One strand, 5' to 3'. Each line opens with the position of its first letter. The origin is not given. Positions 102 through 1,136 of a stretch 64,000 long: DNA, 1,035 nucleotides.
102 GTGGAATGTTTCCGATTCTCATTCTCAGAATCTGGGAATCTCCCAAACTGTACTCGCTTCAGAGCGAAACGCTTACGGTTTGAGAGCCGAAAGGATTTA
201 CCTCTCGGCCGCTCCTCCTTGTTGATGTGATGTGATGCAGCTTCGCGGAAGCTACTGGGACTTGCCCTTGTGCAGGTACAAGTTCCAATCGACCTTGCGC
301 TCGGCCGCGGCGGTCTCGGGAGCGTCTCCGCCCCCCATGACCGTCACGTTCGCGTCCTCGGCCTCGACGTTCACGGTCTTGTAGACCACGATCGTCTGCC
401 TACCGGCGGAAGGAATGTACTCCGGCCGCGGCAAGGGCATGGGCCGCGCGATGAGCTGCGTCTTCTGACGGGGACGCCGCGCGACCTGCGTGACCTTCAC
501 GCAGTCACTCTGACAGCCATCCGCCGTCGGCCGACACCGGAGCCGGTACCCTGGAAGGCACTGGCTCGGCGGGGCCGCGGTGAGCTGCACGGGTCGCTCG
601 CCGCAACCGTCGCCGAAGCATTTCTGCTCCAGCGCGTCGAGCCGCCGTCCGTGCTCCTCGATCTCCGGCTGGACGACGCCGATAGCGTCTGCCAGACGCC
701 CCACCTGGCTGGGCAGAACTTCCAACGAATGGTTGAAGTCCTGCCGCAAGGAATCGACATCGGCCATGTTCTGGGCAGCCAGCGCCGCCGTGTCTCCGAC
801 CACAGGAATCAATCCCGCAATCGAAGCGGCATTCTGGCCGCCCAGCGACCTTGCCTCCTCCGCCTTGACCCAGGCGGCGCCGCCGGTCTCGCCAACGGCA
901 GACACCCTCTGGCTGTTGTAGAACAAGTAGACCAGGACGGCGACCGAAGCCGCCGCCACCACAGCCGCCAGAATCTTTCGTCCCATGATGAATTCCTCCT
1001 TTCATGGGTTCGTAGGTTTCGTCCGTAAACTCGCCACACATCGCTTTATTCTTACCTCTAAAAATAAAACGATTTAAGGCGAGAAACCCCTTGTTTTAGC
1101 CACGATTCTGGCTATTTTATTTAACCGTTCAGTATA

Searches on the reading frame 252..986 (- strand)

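Call 4: search_protein_families(library=pfam, proteins=[window:252-986:-], max_evalue=1)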
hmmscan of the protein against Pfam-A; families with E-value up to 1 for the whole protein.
window:252-986:- (244 aa): 1 family
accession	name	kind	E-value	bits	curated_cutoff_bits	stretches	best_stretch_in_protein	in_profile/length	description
PF10660.14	MitoNEET_N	-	0.34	11.4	23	1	5-24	36-55/64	Iron-containing outer mitochondrial membrane protein N-terminus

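Call 27: search_protein_families(library=ncbifam, proteins=[window:252-986:-], max_evalue=0.1)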
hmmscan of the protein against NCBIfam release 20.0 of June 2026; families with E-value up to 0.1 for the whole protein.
window:252-986:- (244 aa): 0 families

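Call 41: search_protein_families(library=phrogs, proteins=[window:252-986:-], max_evalue=0.01)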
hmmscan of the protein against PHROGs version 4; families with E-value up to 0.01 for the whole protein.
window:252-986:- (244 aa): 0 families

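Call 80: search_protein_families(library=padloc, proteins=[window:252-986:-], max_evalue=0.01)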
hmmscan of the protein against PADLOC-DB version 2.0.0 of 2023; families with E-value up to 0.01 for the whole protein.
window:252-986:- (244 aa): 0 families
